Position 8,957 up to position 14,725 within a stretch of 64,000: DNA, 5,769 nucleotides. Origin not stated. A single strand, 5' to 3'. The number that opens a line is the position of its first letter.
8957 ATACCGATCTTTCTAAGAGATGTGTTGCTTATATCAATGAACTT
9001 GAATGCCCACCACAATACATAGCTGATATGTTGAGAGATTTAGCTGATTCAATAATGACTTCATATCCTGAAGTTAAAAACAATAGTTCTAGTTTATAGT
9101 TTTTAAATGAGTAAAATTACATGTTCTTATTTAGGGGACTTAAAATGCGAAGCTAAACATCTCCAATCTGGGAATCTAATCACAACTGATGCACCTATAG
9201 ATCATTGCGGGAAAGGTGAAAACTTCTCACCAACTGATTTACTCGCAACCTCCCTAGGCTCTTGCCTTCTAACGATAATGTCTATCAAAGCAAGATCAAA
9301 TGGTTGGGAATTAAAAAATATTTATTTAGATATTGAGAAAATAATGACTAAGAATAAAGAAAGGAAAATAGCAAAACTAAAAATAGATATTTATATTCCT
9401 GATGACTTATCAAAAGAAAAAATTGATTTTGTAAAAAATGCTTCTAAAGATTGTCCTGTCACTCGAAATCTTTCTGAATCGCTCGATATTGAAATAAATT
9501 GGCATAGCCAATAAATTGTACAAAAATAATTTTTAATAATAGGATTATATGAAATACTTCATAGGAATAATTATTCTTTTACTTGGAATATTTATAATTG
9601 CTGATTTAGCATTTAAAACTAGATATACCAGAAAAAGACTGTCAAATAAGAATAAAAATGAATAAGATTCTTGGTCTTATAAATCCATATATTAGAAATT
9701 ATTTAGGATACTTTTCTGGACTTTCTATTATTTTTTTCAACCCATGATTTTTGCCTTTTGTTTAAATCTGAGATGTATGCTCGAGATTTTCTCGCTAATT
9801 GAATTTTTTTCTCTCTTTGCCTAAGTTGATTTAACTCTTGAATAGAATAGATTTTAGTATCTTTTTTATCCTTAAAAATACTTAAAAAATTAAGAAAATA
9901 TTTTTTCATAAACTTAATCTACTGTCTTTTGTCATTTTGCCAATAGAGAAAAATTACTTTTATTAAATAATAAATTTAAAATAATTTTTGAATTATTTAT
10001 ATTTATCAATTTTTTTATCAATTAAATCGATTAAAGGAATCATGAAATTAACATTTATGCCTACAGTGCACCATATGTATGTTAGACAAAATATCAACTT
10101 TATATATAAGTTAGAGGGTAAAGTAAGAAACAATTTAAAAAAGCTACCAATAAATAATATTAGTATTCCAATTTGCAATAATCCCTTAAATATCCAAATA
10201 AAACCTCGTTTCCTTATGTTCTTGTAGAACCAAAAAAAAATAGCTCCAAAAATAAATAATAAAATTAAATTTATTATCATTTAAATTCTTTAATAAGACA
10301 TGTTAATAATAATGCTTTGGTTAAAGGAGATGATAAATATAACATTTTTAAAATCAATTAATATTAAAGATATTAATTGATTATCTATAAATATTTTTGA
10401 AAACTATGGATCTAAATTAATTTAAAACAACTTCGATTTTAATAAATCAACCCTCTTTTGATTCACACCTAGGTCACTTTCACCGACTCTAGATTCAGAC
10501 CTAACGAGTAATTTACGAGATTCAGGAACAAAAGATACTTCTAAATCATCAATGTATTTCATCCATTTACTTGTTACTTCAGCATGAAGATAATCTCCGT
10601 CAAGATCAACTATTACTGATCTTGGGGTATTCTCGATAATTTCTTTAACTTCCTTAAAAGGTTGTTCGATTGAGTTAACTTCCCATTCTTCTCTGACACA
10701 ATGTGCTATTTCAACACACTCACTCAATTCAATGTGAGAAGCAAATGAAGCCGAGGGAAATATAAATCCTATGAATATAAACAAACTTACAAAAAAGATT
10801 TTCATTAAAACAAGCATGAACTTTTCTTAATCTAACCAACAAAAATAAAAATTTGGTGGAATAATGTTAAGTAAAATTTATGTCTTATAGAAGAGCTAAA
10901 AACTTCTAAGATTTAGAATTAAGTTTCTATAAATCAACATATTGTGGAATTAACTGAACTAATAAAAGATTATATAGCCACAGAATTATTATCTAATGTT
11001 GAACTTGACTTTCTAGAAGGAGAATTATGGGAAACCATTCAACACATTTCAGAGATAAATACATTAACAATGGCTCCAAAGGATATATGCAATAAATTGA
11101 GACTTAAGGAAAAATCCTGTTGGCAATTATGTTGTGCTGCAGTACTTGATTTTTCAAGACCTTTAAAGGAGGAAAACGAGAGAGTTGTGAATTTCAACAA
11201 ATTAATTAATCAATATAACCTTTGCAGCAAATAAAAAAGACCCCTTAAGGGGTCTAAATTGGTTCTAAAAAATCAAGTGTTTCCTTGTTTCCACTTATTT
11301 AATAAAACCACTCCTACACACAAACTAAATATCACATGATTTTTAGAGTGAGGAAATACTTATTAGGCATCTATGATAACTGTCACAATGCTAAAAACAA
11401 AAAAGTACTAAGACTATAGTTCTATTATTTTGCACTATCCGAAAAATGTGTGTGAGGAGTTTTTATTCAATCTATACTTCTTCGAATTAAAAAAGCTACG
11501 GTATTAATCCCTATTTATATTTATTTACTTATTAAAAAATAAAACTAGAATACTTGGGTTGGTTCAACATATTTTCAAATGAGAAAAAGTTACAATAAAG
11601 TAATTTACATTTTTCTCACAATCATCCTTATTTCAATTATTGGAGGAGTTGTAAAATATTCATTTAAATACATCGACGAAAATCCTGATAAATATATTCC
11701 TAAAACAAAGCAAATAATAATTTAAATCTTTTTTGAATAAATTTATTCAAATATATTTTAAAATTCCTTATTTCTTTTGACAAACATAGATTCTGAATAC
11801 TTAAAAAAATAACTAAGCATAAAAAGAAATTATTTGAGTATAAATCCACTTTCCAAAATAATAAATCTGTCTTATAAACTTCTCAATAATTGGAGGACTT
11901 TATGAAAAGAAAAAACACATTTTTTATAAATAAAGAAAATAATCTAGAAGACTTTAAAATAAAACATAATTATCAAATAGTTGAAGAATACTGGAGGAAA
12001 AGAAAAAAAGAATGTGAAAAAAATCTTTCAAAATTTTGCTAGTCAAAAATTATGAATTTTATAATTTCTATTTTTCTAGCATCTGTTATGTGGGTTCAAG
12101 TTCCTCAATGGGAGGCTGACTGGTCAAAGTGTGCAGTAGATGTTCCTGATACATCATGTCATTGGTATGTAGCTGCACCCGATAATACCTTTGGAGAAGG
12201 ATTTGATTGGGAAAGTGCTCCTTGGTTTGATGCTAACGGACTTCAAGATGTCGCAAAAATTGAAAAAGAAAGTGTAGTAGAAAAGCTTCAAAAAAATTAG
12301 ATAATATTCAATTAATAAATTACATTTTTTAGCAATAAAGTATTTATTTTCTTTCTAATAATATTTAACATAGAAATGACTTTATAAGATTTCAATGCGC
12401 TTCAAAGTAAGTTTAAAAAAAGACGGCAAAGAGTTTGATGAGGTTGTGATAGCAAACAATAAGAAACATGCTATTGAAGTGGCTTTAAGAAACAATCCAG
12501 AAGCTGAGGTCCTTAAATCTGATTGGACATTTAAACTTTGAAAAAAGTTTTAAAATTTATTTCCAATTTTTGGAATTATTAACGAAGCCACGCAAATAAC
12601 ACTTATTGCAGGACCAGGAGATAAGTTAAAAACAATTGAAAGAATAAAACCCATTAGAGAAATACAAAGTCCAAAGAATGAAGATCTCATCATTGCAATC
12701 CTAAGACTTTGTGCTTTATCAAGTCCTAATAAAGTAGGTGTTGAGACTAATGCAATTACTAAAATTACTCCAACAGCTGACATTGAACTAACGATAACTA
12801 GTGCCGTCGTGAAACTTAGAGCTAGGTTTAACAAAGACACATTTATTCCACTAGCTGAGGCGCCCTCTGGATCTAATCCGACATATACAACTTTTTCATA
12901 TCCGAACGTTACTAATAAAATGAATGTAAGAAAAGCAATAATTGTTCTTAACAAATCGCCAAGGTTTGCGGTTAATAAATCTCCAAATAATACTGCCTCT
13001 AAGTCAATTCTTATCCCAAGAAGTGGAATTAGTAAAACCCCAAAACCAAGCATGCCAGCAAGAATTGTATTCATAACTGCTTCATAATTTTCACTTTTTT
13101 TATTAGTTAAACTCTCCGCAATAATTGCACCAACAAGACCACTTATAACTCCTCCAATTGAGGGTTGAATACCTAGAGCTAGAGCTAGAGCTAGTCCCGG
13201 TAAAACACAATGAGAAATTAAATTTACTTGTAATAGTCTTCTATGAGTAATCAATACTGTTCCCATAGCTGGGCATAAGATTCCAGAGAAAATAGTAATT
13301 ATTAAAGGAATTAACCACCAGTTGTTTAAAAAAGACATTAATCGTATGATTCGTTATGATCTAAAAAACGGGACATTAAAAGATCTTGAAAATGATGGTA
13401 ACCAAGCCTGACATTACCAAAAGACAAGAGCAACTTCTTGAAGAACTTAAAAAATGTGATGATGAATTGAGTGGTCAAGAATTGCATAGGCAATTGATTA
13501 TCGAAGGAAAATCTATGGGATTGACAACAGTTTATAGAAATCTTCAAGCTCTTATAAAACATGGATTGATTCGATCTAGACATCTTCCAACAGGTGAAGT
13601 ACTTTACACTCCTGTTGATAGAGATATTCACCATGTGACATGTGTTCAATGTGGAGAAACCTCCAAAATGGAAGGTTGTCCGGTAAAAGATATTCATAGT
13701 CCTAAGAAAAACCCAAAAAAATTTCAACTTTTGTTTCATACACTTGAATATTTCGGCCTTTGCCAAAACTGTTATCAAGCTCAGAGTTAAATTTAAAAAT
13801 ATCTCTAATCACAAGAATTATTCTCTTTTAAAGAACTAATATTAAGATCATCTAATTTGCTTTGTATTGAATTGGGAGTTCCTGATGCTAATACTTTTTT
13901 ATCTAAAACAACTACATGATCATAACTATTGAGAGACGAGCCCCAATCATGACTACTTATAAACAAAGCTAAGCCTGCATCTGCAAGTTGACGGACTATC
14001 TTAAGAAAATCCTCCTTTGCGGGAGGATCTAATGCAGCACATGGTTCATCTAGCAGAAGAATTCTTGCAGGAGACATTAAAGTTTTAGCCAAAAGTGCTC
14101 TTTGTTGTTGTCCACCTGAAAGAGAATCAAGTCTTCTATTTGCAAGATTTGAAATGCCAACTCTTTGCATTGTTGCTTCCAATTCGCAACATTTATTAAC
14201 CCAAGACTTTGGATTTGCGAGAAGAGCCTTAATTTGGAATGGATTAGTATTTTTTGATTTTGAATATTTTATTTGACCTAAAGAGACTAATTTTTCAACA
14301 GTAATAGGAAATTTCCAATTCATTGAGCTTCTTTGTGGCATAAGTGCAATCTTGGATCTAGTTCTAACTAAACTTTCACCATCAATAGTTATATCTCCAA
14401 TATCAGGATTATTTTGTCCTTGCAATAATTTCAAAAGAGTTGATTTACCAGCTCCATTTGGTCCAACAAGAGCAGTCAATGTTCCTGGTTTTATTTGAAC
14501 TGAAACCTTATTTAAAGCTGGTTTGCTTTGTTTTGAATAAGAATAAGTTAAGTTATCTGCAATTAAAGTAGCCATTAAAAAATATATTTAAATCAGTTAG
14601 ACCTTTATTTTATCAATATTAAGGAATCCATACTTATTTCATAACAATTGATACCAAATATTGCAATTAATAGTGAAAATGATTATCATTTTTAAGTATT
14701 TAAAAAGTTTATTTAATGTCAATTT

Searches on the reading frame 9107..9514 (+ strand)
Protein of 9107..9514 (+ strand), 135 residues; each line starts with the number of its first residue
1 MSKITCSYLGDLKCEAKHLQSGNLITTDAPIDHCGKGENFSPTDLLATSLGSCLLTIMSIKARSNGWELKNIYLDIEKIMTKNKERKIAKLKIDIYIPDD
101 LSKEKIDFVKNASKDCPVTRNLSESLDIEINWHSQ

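Call 67: search_protein_families(library=pfam, proteins=[window:9107-9514:+], max_evalue=0.01)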
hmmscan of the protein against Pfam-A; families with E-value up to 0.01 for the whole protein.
window:9107-9514:+ (135 aa): 1 family
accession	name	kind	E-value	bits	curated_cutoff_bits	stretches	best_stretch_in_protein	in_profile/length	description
PF02566.24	OsmC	-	3.9e-15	56.5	27.5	1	35-130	1-99/100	OsmC-like protein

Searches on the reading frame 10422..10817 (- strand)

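Call 67: search_protein_families(library=pfam, proteins=[window:10422-10817:-], max_evalue=0.01)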
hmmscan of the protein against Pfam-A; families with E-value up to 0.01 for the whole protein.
window:10422-10817:- (131 aa): 1 family
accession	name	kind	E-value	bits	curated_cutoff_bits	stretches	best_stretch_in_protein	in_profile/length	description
PF07386.16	DUF1499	-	1.3e-21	77.6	22.6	1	45-129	28-113/114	Protein of unknown function (DUF1499)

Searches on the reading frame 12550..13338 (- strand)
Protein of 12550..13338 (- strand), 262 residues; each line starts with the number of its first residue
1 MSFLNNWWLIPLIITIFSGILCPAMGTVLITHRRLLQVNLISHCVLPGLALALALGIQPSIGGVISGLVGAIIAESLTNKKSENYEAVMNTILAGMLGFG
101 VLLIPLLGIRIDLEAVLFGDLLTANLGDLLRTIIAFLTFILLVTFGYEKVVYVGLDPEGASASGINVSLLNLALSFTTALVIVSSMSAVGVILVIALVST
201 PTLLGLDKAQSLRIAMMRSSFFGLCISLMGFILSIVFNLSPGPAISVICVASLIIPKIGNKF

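Call 67: search_protein_families(library=pfam, proteins=[window:12550-13338:-], max_evalue=0.01)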
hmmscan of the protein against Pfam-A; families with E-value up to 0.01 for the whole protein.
window:12550-13338:- (262 aa): 2 families
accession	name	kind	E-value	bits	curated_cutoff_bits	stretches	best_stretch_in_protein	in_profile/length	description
PF00950.22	ABC-3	-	9.7e-43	147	20.1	1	12-254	9-252/258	ABC 3 transport family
PF01032.23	FecCD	-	8e-05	22.3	26.5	1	111-238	160-286/311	FecCD transport family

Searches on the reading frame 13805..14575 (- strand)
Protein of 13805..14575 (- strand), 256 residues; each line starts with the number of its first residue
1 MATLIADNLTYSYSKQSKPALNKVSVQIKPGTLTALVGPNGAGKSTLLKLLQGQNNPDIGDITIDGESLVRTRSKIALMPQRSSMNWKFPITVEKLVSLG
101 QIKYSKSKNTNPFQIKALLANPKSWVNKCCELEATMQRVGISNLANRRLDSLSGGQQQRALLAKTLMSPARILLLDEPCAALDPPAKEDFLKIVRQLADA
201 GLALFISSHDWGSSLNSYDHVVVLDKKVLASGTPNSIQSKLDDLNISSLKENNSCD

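Call 67: search_protein_families(library=pfam, proteins=[window:13805-14575:-], max_evalue=0.01)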
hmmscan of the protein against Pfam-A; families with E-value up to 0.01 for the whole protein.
window:13805-14575:- (256 aa): 9 families
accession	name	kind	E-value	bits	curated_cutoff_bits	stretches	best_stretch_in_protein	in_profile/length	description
PF00005.33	ABC_tran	-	2.6e-31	109.5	25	1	21-180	1-137/137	ABC transporter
PF13304.12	AAA_21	-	5.3e-14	53.4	27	2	33-95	1-80/304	AAA domain, putative AbiEii toxin, Type IV TA system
PF02463.25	SMC_N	-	8.7e-07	29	40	0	144-210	135-198/220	RecF/RecN/SMC N terminal domain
PF03193.22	RsgA_GTPase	-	1e-05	25.9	30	1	12-63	88-138/174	RsgA GTPase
PF13175.12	AAA_15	-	2.3e-05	24.6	32.1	1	21-52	14-44/374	AAA ATPase domain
PF13401.12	AAA_22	-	0.00014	22.6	27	1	32-199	6-109/130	AAA domain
PF13555.12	AAA_29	-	0.00021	21.4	27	1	23-48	14-39/61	P-loop containing region of AAA domain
PF13476.12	AAA_23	-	0.0013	19.8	27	1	32-51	20-39/201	AAA domain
PF09818.15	ABC_ATPase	-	0.0056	16.2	23.2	0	27-57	76-105/283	P-loop domain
